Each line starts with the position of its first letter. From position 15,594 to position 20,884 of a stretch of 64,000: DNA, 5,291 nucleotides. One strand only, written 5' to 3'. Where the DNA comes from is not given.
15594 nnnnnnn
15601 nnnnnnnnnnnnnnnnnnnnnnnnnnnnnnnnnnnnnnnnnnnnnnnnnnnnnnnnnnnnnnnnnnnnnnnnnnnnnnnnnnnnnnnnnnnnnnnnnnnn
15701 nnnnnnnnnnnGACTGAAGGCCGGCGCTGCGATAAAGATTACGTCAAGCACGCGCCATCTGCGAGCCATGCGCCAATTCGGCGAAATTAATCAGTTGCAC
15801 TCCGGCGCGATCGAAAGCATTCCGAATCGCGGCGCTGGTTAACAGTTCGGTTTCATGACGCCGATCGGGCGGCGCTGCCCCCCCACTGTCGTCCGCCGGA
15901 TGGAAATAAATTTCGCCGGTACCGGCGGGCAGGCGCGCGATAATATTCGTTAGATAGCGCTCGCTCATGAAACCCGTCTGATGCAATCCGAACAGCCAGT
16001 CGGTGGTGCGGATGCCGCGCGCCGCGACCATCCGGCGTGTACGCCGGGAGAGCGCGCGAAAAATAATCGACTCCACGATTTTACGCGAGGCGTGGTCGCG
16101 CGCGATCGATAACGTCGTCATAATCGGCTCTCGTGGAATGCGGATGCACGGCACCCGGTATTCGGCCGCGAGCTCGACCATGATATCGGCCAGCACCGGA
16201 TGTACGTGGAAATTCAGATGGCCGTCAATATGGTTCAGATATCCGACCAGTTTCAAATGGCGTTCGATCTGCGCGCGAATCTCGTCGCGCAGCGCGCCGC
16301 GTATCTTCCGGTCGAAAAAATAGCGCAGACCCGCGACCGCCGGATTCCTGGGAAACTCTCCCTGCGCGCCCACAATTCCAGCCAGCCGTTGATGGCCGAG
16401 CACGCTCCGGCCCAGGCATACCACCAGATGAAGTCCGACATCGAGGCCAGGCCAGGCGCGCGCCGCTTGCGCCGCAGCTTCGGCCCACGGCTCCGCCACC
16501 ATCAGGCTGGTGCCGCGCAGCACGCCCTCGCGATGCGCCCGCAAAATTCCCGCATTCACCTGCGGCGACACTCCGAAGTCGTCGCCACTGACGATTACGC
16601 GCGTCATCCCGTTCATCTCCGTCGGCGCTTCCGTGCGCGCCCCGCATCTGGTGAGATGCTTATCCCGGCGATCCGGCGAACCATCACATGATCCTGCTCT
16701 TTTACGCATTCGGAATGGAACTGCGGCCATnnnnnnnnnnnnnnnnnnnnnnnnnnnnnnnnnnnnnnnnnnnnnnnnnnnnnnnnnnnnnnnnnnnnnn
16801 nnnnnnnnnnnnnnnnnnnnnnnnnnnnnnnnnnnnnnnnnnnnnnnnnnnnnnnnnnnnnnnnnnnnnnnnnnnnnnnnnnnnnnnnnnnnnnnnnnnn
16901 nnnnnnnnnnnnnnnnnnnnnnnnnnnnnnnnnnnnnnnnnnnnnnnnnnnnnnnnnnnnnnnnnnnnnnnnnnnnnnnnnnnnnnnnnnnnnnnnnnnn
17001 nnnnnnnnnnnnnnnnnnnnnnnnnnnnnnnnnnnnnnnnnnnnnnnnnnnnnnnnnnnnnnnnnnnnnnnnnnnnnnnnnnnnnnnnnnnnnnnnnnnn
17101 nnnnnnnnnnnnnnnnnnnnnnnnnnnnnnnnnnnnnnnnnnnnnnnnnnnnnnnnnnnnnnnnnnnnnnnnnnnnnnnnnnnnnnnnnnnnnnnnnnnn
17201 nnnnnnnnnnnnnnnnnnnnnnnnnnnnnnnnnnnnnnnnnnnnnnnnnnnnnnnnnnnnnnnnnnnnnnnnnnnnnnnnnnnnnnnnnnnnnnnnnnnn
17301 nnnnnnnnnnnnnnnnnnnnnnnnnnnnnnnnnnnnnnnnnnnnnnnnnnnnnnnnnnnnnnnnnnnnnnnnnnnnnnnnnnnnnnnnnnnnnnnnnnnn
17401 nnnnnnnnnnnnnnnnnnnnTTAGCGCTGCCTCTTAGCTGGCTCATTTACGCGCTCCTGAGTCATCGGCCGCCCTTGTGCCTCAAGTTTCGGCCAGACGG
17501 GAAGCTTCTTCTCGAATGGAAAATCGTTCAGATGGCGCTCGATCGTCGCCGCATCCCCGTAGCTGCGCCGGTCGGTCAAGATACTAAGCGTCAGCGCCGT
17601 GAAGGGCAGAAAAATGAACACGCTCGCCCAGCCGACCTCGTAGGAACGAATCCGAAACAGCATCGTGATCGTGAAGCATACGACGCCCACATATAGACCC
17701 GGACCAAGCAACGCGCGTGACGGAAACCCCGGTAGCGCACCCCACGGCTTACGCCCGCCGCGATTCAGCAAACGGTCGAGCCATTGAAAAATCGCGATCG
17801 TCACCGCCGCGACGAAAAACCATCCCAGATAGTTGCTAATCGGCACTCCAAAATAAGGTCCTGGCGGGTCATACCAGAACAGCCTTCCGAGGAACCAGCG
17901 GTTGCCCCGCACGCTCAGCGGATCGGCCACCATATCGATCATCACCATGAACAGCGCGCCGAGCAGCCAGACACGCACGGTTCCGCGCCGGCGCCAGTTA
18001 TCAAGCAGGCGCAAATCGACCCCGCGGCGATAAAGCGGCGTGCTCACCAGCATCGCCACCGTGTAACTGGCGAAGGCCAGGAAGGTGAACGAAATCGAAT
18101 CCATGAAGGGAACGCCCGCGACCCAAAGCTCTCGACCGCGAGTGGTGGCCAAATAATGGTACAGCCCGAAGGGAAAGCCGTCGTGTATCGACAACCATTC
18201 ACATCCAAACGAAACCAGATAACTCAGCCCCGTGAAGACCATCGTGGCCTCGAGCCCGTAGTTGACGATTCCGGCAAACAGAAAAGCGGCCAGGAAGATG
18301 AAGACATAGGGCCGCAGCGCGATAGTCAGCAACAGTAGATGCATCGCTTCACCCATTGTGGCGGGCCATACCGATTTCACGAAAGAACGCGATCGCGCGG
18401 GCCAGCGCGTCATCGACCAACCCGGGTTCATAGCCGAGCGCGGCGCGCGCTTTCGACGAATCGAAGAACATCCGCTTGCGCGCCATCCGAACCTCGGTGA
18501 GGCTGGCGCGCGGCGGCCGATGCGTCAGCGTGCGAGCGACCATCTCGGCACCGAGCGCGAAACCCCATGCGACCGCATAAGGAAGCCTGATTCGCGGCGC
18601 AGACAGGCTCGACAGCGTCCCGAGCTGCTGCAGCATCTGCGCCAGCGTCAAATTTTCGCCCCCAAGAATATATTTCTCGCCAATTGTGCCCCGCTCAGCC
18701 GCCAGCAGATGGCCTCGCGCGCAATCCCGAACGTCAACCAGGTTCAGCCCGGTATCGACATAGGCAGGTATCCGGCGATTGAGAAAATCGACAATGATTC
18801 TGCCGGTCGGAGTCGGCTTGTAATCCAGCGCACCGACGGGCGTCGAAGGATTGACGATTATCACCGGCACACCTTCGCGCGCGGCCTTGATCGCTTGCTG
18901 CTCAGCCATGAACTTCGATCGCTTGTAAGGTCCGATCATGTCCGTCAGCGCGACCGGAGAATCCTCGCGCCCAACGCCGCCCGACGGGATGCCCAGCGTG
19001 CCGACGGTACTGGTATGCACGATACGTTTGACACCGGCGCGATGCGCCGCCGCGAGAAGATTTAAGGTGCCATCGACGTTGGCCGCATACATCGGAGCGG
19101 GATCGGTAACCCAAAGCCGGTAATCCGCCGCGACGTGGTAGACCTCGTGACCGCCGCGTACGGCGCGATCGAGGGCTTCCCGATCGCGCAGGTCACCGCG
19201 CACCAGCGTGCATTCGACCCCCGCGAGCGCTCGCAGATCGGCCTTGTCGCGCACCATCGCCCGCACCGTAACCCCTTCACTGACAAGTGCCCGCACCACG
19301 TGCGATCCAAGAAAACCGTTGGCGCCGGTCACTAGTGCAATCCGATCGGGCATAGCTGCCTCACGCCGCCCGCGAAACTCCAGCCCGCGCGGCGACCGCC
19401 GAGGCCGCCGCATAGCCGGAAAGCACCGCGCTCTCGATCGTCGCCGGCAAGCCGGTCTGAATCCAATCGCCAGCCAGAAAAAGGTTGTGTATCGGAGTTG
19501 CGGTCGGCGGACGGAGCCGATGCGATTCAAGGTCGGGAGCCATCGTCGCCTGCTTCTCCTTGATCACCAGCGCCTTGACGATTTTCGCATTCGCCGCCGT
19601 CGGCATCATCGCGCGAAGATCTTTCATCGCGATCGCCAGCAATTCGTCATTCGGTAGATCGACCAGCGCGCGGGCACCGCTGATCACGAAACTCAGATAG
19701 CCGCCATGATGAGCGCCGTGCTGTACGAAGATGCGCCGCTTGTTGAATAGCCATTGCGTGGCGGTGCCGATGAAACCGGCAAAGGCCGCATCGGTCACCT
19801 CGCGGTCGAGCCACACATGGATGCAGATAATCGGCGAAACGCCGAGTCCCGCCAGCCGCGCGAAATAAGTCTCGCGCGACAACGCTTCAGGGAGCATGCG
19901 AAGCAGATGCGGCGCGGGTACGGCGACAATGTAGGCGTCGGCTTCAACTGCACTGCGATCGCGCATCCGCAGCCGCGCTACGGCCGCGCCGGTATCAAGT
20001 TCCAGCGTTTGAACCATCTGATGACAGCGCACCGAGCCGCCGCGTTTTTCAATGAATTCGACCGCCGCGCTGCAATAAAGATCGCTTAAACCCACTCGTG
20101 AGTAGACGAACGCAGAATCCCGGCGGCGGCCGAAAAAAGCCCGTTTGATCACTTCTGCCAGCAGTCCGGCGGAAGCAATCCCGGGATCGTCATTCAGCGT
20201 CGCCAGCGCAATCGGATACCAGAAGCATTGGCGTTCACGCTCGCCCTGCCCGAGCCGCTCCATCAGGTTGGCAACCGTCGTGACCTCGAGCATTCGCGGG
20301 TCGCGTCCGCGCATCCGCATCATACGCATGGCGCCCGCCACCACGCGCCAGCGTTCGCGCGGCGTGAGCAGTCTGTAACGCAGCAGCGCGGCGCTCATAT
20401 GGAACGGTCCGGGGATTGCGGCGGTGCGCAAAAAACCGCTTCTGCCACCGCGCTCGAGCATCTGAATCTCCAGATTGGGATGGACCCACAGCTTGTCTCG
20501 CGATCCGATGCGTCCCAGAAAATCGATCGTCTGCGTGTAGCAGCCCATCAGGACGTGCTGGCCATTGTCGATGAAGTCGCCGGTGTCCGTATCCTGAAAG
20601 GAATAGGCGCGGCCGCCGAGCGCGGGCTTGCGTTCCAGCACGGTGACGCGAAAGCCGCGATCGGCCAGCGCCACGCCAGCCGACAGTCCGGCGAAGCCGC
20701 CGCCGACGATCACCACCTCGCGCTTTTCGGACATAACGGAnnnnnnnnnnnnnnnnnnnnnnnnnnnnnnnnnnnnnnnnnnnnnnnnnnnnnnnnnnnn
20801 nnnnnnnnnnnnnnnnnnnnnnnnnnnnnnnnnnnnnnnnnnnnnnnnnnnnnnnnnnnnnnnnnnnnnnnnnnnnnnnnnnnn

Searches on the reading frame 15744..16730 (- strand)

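Call 58: search_protein_families(library=pfam, proteins=[window:15744-16730:-], max_evalue=0.001)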
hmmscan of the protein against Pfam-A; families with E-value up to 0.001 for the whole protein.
window:15744-16730:- (328 aa): 1 family
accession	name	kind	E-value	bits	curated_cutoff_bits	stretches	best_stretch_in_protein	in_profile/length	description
PF04794.17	YdjC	-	1.6e-61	208.9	29.7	1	44-307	1-265/266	YdjC-like protein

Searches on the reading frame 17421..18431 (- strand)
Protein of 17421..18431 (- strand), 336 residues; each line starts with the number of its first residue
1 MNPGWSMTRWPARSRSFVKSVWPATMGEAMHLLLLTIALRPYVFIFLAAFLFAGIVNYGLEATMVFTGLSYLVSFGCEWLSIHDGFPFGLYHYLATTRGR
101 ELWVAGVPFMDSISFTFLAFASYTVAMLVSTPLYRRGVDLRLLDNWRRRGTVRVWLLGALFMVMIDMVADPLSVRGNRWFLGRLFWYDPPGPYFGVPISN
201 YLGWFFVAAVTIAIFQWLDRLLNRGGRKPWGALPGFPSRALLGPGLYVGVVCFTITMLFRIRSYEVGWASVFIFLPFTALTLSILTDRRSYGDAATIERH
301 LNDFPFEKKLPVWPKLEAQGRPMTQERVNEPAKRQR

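Call 58: search_protein_families(library=pfam, proteins=[window:17421-18431:-], max_evalue=0.001)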
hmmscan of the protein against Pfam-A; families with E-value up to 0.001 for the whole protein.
window:17421-18431:- (336 aa): 1 family
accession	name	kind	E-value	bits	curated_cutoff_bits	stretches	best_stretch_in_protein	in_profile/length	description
PF04240.17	Caroten_synth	-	1.7e-23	84.1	25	1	44-220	7-161/209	Carotenoid biosynthesis protein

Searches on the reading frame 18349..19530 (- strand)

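Call 58: search_protein_families(library=pfam, proteins=[window:18349-19530:-], max_evalue=0.001)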
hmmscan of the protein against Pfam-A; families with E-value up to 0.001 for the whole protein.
window:18349-19530:- (393 aa): 9 families
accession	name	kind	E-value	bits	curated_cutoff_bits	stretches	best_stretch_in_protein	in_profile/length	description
PF01370.27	Epimerase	-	6.6e-38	130.9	20.9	1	65-290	1-240/240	NAD dependent epimerase/dehydratase family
PF16363.11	GDP_Man_Dehyd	-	1.9e-20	74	27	1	66-245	1-197/332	GDP-mannose 4,6 dehydratase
PF01073.25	3Beta_HSD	-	1.2e-19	70.9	22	1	66-216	1-160/280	3-beta hydroxysteroid dehydrogenase/isomerase family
PF13460.12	NAD_binding_10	-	2.4e-19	70.3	27.2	1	69-229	1-144/184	NAD(P)H-binding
PF07993.18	NAD_binding_4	-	3e-17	63.1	20.1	2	128-241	90-213/258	Male sterility protein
PF05368.20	NmrA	-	1.1e-16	61.8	27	1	66-175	6-107/298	NmrA-like family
PF02719.21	Polysacc_synt_2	-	5.1e-08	32.9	20.2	1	66-175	2-128/293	Polysaccharide biosynthesis protein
PF04321.23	RmlD_sub_bind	-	8.5e-08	32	27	1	66-176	4-102/287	RmlD substrate binding domain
PF00106.31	adh_short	-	0.00012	22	26.6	1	64-125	2-69/195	short chain dehydrogenase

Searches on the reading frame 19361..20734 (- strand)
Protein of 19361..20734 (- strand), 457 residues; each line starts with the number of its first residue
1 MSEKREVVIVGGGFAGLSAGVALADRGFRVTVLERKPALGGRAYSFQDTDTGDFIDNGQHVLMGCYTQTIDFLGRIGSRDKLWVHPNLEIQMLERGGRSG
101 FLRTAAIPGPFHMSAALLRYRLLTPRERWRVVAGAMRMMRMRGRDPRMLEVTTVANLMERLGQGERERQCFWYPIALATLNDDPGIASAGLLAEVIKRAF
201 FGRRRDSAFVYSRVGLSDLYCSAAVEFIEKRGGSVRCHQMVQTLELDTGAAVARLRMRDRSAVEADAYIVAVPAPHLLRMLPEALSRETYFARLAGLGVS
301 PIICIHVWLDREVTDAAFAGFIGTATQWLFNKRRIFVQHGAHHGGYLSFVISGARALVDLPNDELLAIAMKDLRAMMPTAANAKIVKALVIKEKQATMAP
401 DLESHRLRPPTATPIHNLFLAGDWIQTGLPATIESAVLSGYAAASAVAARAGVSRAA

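Call 37: search_protein_families(library=pfam, proteins=[window:19361-20734:-], max_evalue=0.001)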
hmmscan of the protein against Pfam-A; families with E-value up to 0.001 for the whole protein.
window:19361-20734:- (457 aa): 12 families
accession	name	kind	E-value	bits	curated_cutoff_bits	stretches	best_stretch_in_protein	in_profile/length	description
PF01593.30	Amino_oxidase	-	4.3e-48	165.1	19.8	1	14-447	1-442/443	Flavin containing amine oxidoreductase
PF13450.12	NAD_binding_8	-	2.1e-14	54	21.9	1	9-73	1-65/68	NAD(P)-binding Rossmann-like domain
PF01266.30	DAO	-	1.9e-10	41.3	27.9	1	7-41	2-36/353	FAD dependent oxidoreductase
PF00890.30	FAD_binding_2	-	1.1e-07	31.9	20.4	1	7-42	2-37/414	FAD binding domain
PF12831.13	FAD_oxidored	-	2.5e-07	30.8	27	1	6-45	1-40/416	FAD dependent oxidoreductase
PF01946.23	Thi4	-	3.6e-06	26.8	26.2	1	5-43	18-57/235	Thi4 family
PF07992.20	Pyr_redox_2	-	7.9e-06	25.9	26.1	1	6-37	2-175/291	Pyridine nucleotide-disulphide oxidoreductase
PF00070.33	Pyr_redox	-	8.5e-06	26.6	22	1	7-40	2-35/82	Pyridine nucleotide-disulphide oxidoreductase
PF01494.25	FAD_binding_3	-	9.9e-06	25.4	22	1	6-36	3-33/349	FAD binding domain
PF01134.28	GIDA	-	3.1e-05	23.6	22.1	0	7-34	2-29/391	Glucose inhibited division protein A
PF03486.20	HI0933_like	-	5.3e-05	23.2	50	1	6-40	2-36/244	HI0933-like protein Rossmann domain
PF13454.12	NAD_binding_9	-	0.00038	20.9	21.8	0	8-48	1-45/155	FAD-NAD(P)-binding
